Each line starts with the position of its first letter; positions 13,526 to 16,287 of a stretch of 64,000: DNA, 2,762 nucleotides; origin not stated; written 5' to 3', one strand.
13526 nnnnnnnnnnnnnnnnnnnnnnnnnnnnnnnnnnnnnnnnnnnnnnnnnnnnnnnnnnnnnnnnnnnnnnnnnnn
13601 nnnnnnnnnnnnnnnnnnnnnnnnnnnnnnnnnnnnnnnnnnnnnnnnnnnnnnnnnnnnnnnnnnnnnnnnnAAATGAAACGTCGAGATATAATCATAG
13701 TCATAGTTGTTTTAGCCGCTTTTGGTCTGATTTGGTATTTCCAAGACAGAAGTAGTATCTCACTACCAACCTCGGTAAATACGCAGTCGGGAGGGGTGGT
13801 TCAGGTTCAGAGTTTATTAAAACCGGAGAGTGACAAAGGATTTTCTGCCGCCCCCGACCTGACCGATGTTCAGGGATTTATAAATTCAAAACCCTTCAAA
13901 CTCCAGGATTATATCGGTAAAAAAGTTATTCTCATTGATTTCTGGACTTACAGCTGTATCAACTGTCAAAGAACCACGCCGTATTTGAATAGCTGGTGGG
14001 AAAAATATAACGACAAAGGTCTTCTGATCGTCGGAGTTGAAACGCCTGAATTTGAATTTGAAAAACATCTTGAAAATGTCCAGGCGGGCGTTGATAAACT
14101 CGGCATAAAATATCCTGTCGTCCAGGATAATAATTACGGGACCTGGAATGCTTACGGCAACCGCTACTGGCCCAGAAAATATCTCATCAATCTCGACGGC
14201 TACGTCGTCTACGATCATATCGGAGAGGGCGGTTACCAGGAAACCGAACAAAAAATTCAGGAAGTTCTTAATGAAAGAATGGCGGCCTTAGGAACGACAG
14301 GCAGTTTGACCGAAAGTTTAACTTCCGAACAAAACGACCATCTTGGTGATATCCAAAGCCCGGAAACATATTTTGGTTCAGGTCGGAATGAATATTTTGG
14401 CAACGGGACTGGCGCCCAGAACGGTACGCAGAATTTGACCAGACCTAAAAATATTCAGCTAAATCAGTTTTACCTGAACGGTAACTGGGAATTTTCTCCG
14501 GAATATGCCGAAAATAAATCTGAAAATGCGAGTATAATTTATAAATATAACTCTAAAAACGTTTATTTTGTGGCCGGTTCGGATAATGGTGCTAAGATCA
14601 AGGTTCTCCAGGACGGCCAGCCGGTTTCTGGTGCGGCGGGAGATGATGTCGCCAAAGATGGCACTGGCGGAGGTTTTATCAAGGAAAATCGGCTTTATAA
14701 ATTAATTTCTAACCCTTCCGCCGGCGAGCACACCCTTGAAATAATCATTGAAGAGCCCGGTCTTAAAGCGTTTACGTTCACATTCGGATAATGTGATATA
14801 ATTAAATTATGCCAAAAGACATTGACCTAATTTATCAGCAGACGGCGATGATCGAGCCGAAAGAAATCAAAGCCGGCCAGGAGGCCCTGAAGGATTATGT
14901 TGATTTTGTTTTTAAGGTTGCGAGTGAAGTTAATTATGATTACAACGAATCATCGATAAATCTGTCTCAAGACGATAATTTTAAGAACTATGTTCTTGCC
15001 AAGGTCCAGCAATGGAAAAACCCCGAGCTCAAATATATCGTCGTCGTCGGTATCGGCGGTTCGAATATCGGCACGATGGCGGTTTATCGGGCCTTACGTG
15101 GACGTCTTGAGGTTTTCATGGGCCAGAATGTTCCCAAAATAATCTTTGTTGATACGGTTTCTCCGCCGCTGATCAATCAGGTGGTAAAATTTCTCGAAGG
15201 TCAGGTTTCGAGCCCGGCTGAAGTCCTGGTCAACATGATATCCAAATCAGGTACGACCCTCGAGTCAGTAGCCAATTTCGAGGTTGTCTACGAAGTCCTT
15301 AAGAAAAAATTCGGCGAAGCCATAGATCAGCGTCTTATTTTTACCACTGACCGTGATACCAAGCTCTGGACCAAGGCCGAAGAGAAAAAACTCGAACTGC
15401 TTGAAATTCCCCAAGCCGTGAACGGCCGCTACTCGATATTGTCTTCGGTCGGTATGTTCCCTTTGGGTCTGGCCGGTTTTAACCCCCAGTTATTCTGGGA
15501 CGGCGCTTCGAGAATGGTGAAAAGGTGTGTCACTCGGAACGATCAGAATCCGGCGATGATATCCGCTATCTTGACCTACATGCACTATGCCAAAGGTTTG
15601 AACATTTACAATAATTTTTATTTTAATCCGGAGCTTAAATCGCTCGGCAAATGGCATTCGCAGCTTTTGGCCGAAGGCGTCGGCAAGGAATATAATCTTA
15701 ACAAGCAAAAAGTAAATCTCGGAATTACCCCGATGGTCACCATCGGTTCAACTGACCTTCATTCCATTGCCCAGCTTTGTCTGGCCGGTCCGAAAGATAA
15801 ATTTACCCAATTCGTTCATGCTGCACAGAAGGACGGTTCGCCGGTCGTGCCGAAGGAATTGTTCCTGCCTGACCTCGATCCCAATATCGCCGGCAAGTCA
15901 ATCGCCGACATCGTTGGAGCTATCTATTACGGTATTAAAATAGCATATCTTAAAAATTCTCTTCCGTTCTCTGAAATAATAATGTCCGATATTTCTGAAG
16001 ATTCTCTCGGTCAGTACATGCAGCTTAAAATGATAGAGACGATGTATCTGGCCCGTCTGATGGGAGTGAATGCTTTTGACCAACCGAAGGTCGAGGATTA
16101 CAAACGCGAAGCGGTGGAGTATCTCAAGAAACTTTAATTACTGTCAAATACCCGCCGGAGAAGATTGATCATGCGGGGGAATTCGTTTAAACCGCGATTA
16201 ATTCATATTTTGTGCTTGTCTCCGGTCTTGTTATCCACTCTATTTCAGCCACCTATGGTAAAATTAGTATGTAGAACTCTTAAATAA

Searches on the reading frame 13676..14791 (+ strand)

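Call 53: search_protein_families(library=pfam, proteins=[window:13676-14791:+], max_evalue=0.001)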
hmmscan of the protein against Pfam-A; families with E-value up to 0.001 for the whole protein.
window:13676-14791:+ (371 aa): 4 families
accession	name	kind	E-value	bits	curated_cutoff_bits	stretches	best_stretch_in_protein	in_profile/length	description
PF17991.7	Thioredoxin_10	-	8.2e-35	120.9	27.1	1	228-371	1-142/142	Thioredoxin like C-terminal domain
PF08534.16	Redoxin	-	4.1e-11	43.3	26.6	1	59-194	6-144/148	Redoxin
PF00578.27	AhpC-TSA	-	5.2e-11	43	26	1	70-179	14-123/124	AhpC/TSA family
PF13905.12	Thioredoxin_8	-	1.8e-09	38.2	27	1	83-177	2-94/94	Thioredoxin-like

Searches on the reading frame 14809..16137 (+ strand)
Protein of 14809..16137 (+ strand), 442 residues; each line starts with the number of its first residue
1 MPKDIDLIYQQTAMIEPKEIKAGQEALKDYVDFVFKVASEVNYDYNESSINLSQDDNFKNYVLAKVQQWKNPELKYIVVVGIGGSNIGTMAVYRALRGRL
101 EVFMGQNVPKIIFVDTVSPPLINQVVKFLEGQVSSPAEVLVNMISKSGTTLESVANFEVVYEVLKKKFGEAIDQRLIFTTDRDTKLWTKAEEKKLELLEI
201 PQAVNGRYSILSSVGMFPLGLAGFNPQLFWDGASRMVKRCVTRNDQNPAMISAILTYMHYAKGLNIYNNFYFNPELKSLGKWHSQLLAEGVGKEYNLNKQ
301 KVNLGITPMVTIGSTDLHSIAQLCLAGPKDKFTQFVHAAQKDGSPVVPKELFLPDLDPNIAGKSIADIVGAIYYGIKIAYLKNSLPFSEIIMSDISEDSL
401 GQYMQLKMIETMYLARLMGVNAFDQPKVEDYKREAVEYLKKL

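Call 53: search_protein_families(library=pfam, proteins=[window:14809-16137:+], max_evalue=0.001)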
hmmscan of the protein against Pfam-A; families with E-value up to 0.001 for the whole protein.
window:14809-16137:+ (442 aa): 1 family
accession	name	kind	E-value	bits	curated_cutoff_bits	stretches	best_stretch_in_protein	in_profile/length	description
PF00342.24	PGI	-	1.2e-19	70.7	22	1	73-435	95-462/486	Phosphoglucose isomerase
